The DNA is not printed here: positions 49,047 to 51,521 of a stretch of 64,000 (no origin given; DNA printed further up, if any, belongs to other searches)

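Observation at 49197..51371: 724-aa single-gene candidate immune effector: REase-like head, wHTH-like middle, PIN-like tail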

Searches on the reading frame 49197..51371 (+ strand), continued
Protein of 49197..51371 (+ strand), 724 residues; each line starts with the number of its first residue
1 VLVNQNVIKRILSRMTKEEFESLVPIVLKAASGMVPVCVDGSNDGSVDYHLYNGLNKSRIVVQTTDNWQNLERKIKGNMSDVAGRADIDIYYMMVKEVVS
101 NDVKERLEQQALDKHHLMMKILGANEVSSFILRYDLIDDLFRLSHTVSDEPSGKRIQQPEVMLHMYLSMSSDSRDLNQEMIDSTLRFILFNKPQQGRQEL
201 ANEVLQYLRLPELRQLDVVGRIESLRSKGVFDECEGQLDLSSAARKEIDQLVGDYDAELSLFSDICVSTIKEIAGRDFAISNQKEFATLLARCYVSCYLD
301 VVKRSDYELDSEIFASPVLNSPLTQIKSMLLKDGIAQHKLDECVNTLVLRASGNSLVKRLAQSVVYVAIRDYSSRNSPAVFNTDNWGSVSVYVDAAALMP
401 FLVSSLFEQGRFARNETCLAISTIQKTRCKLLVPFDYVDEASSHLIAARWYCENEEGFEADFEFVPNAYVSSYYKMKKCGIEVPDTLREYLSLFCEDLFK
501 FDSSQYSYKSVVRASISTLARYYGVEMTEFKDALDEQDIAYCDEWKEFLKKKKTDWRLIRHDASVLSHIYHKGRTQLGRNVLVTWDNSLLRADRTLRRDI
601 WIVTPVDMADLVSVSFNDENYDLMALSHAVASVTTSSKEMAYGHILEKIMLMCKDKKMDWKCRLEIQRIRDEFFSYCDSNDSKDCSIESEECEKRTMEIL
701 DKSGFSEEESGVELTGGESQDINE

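Call 38: find_homologous_proteins(query=A2, max_evalue=0.00001)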
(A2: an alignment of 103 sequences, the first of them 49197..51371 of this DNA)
Query A2 (103 sequences) (724 aa, profile of the alignment): 3 proteins with E <= 0.00001 among 8000 candidates.
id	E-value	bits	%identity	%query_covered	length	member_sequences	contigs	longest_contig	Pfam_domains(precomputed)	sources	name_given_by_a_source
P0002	2.4e-181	623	49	98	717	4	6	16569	-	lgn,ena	-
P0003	2.1e-176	606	50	97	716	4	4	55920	-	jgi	-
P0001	5.5e-157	542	100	95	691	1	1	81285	-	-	-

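Call 39: list_cluster_members(proteins=[P0005, P0010, P0020, P0034, P0052, P0072, P0092, P0104, P0120, P0142])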
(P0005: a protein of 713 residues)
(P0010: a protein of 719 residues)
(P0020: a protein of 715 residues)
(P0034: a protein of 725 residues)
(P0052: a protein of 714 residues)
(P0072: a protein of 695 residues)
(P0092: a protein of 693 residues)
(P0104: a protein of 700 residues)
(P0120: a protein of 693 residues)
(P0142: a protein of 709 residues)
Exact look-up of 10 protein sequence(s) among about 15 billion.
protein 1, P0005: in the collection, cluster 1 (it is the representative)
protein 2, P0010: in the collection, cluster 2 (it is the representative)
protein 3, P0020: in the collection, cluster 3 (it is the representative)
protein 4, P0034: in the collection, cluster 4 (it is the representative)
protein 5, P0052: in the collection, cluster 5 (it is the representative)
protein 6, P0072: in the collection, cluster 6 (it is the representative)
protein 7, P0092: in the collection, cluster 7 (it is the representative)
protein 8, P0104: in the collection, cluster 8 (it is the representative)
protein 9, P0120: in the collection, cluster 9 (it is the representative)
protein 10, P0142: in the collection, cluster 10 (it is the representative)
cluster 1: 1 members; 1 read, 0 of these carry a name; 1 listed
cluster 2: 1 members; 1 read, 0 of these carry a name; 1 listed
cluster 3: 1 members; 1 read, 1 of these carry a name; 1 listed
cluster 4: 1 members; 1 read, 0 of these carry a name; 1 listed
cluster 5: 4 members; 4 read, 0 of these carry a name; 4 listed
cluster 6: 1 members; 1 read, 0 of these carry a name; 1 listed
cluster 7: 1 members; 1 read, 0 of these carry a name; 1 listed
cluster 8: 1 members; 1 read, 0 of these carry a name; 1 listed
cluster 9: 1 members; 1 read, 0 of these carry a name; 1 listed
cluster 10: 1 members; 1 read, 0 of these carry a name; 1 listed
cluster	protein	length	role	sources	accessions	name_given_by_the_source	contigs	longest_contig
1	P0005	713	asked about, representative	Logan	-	-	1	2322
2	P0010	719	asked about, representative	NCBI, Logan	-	-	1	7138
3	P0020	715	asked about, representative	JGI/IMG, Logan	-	hypothetical protein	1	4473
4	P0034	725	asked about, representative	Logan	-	-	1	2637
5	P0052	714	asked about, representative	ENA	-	-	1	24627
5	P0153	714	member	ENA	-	-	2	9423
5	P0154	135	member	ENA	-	-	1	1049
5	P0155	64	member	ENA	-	-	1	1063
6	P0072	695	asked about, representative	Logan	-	-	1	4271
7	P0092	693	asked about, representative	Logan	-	-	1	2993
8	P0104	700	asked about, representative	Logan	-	-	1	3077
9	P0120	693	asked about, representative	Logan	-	-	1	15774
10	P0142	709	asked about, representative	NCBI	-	-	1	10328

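Call 40: find_encoding_contigs(protein=P0052, flank=10000, max_places=2)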
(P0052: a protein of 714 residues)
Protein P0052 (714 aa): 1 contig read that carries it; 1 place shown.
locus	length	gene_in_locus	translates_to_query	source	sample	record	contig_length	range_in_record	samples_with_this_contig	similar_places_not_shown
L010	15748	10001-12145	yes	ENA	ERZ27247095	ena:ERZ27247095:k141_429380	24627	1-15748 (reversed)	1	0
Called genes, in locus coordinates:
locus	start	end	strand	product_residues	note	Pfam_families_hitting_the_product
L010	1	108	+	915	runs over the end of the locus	PF02837:Glyco_hydro_2_N (weak), PF00703:Glyco_hydro_2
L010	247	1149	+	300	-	PF10543:ORF6N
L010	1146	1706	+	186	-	-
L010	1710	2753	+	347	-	PF00145:DNA_methylase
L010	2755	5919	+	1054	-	PF00176:SNF2-rel_dom, PF00270:DEAD, PF04851:ResIII, PF00271:Helicase_C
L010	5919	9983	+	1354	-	PF02384:N6_Mtase (faint), PF20473:MmeI_Mtase (weak), PF07669:Eco57I, PF20473:MmeI_Mtase, PF20466:MmeI_TRD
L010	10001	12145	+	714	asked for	-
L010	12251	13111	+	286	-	-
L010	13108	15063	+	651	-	PF02518:HATPase_c (weak), PF13589:HATPase_c_3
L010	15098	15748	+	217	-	?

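Call 41: find_encoding_contigs(protein=P0120, flank=10000, max_places=2)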
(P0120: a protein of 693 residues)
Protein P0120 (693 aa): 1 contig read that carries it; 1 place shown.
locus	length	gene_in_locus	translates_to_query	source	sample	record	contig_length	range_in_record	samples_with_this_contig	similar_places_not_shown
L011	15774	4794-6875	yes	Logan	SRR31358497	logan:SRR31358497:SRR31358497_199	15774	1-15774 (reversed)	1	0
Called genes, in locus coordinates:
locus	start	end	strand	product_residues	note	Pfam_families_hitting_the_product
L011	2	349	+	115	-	?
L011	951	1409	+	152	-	-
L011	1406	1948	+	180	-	-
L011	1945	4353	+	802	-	-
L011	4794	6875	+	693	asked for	-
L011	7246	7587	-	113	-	-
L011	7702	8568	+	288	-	-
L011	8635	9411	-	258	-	PF10127:RlaP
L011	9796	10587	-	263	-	PF09339:HTH_IclR, PF12802:MarR_2 (faint), PF01614:IclR_C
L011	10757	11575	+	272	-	PF04962:KduI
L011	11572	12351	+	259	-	PF00106:adh_short, PF08659:KR, PF13561:adh_short_C2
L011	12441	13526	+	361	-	PF13377:Peripla_BP_3 (faint), PF13407:Peripla_BP_4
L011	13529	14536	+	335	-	PF02653:BPD_transp_2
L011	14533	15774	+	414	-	?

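Call 42: find_encoding_contigs(protein=P0142, flank=10000, max_places=2)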
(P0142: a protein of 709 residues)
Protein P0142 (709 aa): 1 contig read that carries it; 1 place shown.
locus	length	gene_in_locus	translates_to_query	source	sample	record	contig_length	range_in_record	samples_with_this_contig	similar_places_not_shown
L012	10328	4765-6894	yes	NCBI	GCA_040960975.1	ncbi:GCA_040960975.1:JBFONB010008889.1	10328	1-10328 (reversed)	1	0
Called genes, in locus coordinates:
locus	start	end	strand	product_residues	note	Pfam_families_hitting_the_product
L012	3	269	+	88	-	?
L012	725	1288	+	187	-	-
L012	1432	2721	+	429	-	PF13579:Glyco_trans_4_4 (weak), PF20706:GT4-conflict (weak), PF00534:Glycos_transf_1, PF13692:Glyco_trans_1_4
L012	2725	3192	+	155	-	-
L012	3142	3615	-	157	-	-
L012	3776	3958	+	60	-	-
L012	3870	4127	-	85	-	-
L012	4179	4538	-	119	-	-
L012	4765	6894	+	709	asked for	-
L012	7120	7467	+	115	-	-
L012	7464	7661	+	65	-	PF08682:DUF1780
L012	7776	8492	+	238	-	-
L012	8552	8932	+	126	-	-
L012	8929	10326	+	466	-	?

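Call 45: predict_structure(alignment_id=A2)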
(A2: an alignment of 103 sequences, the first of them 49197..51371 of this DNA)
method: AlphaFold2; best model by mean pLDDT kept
length: 724 residues; sequences in the alignment: 103
mean_pLDDT: 90.3   pTM: 0.88
mean pLDDT of the five models: 90.3, 88.6, 88.3, 87.3, 87.3
residues with pLDDT >= 90: 551; 70-90: 122; 50-70: 34; < 50: 17
segments of 3 or more residues with pLDDT < 50: 375-379, 716-724
pLDDT, mean of each block of 10 residues (from residue 1): 83 94 97 97 93 97 93 95 95 96 97 97 97 95 81 68 91 81 95 96 95 96 97 98 93 92 95 87 91 94 81 86 94 94 95 93 87 51 77 97 85 76 94 98 96 95 96 94 96 96 79 98 97 93 96 93 96 86 95 85 93 81 90 84 95 93 97 94 85 96 89 52 35
secondary structure, 60 per line:
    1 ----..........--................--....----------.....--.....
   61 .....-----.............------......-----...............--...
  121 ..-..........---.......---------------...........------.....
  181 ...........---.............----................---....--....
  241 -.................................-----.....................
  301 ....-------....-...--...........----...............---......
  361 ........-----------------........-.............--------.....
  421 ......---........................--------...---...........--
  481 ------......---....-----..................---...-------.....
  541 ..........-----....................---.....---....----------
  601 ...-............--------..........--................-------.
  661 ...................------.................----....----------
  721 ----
elements in order (helices of 4 or more, strands of 3 or more residues): H5-14 H17-32 E35-38 E49-53 E56-65 H71-83 E90-95 H101-115 E118-122 H124-133 H137-143 H159-169 H176-191 H197-207 H212-227 E231-234 E237-240 H242-274 H280-304 H312-315 H322-332 H337-351 H355-368 E389-393 H395-407 H416-426 E430-434 H435-453 H468-478 H487-492 H496-499 H505-522 E526-528 H536-550 H556-575 E579-583 H587-590 E601-603 H605-616 H625-634 H637-652 H660-679 H686-702 H707-710

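Call 48: fold_search(model_id=the predicted structure, library=pdb)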
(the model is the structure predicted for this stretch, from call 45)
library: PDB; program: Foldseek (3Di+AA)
matches with E <= 10: 646; with E <= 0.001: 0
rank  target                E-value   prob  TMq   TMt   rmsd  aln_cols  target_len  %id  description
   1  2va8_B                2.4e-02  0.51  0.09  0.09  21.7       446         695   10  DNA Repair Helicase Hel308 (released 2008-01-15)
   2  9hjo_D                1.4e-01  0.77  0.10  0.30  16.2       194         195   14  FANCM-FAAP24-dsDNA complex (released 2025-06-11)
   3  2va8_A                1.5e-01  0.35  0.09  0.10  19.8       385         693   10  DNA Repair Helicase Hel308 (released 2008-01-15)
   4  8bie_A                2.0e-01  0.54  0.08  0.18  17.3       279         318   10  O-Methyltransferase Plu4894 in complex with SAH (released 2023-03-08)
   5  1fok_A                2.8e-01  0.97  0.13  0.16   8.2       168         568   10  STRUCTURE OF RESTRICTION ENDONUCLEASE FOKI BOUND TO DNA (released 1997-12-03)
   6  8bic_B                3.0e-01  0.33  0.08  0.17  17.4       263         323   14  O-Methyltransferase Plu4891 in complex with SAH (released 2023-03-08)
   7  9hjo_A                3.2e-01  0.60  0.12  0.32  19.1       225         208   13  FANCM-FAAP24-dsDNA complex (released 2025-06-11)
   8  9hjo_C                3.2e-01  0.54  0.11  0.30  18.8       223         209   15  FANCM-FAAP24-dsDNA complex (released 2025-06-11)
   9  7clf_A                3.2e-01  0.25  0.09  0.15  19.0       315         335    9  PigF with SAH (released 2021-07-28)
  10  6i5z_A                3.3e-01  0.35  0.09  0.17  18.1       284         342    8  Papaver somniferum O-methyltransferase (released 2019-03-27)
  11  7z6h_E                3.3e-01  0.30  0.10  0.19  17.6       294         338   10  Structure of DNA-bound human RAD17-RFC clamp loader and 9-1-1 checkpoint clamp (released 2022-05-04)
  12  8eew_A                3.6e-01  0.05  0.09  0.08  38.0       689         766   10  CryoEM of the soluble OPA1 dimer from the GDP-AlFx bound helical assembly on a lipid membrane (released 2023-06-28)
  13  8bif_D                3.8e-01  0.35  0.08  0.17  16.9       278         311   12  O-Methyltransferase Plu4892 in complex with SAH (released 2023-03-08)
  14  8bij_A                3.9e-01  0.41  0.09  0.18  16.8       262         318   11  O-Methyltransferase Plu4894 (mutant I88M, W91L, C97Y, S142L, G146V, Y258M, L270F, S309Y) in complex with SAH (released 2023-03-08)
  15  8bgz_A                3.9e-01  0.35  0.09  0.18  16.8       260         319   12  O-Methyltransferase Plu4890 (mutant H229N) in complex with SAH and AQ-256 (released 2023-03-08)
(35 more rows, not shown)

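Call 49: search_protein_families(library=pfam, alignment_id=A3, max_evalue=1)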
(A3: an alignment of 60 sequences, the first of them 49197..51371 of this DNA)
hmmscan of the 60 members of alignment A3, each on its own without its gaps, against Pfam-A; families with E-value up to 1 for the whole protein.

A. member 1, window:49197-51371:+ (724 aa): 3 families
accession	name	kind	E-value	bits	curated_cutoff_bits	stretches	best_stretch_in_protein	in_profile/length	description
PF04471.18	Mrr_cat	-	0.051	14.1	21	1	13-64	2-54/115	Restriction endonuclease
PF00508.23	PPV_E2_N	-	0.059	13.2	27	1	532-628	9-99/200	E2 (early) protein, N terminal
PF08367.16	M16C_assoc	-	0.072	12.7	25.3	1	469-510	97-134/252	Peptidase M16C associated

B. families by the number of members that match (of 60 scanned): 52 families (the first 25 are shown)
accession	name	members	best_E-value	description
PF04471.18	Mrr_cat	37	1.7e-05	Restriction endonuclease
PF22722.2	NA-iREase1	2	0.0051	NACHT-associated inactive Restriction Endonuclease 1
PF09106.17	SelB-wing_2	2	0.17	Elongation factor SelB, winged helix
PF23280.1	TPR_26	1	0.0045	Fungal tetratrico peptide repeats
PF17191.10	RecG_wedge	1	0.0049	RecG wedge domain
PF00972.25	Flavi_NS5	1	0.0053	Flavivirus RNA-directed RNA polymerase, fingers and palm domains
PF11639.14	HapK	1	0.0054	REDY-like protein HapK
PF25673.1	Terminase_7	1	0.01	Phage terminase small subunit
PF01314.23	AFOR_C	1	0.013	Aldehyde ferredoxin oxidoreductase, domains 2 & 3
PF21421.2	ATR1_WY-dom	1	0.016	Avirulence protein ATR1, WY-domain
PF15653.11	Tox-URI2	1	0.016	URI fold toxin 2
PF02273.21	Acyl_transf_2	1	0.017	Acyl transferase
PF12347.13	HJURP_C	1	0.023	Holliday junction regulator protein family C-terminal repeat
PF01285.24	TEA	1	0.023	TEA/ATTS domain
PF10545.15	MADF_DNA_bdg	1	0.029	Alcohol dehydrogenase transcription factor Myb/SANT-like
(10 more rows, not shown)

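Call 51: fold_search(model_id=the predicted structure, library=viral)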
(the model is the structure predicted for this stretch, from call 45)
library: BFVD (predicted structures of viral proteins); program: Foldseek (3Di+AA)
matches with E <= 10: 423; with E <= 0.001: 0
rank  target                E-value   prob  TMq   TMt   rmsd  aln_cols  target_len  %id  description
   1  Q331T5                2.9e-03  1.00  0.16  0.48   3.8       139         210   15  (no name in the UniProt tables at hand)
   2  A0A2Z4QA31            4.3e-03  1.00  0.15  0.42   4.0       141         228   13  (no name in the UniProt tables at hand)
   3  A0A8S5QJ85            4.5e-03  1.00  0.16  0.36   8.1       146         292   10  Restriction endonuclease [Siphoviridae sp. ctezl47]
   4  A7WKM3                1.5e-02  0.57  0.10  0.11  18.8       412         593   11  Putative helicase [Betalipothrixvirus pezzuloense]
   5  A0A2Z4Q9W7            4.0e-02  1.00  0.14  0.42   3.7       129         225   12  (no name in the UniProt tables at hand)
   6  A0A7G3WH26            5.0e-02  1.00  0.13  0.45   5.7       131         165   17  Putative endodeoxyribonuclease I [Arthronema virus TR020]
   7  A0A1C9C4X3            5.0e-02  0.80  0.12  0.15  34.6       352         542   13  Uncharacterized protein [Heterosigma akashiwo virus 01]
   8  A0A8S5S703            5.5e-02  1.00  0.15  0.26   4.5       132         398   13  Restriction endonuclease [Siphoviridae sp. ctVDy27]
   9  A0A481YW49            7.1e-02  0.98  0.12  0.35  13.8       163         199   10  DNA-directed RNA polymerase subunit 5 [Marseillevirus LCMAC103]
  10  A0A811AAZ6            7.1e-02  0.08  0.08  0.07  36.9       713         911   13  (no name in the UniProt tables at hand)
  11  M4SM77                1.4e-01  0.99  0.10  0.41  12.4       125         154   14  (no name in the UniProt tables at hand)
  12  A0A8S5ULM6            1.5e-01  0.13  0.09  0.08  21.5       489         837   11  HSP90 family protein [Myoviridae sp. ctCo31]
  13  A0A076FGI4            1.7e-01  0.99  0.10  0.34   8.4       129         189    8  Putative RNA polymerase subunit RPB5 [Aureococcus anophagefferens virus]
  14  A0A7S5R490            1.9e-01  0.44  0.09  0.23  23.6       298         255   13  (no name in the UniProt tables at hand)
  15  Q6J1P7                1.9e-01  0.18  0.08  0.19  21.4       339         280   13  Gp30 [Burkholderia phage BcepC6B]
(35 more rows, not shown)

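Call 52: search_dna_similar(query=window:49197-51371:+, collection=plasmids, mode=protein, max_evalue=0.001)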
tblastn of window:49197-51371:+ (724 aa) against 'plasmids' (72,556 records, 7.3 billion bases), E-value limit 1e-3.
No match.
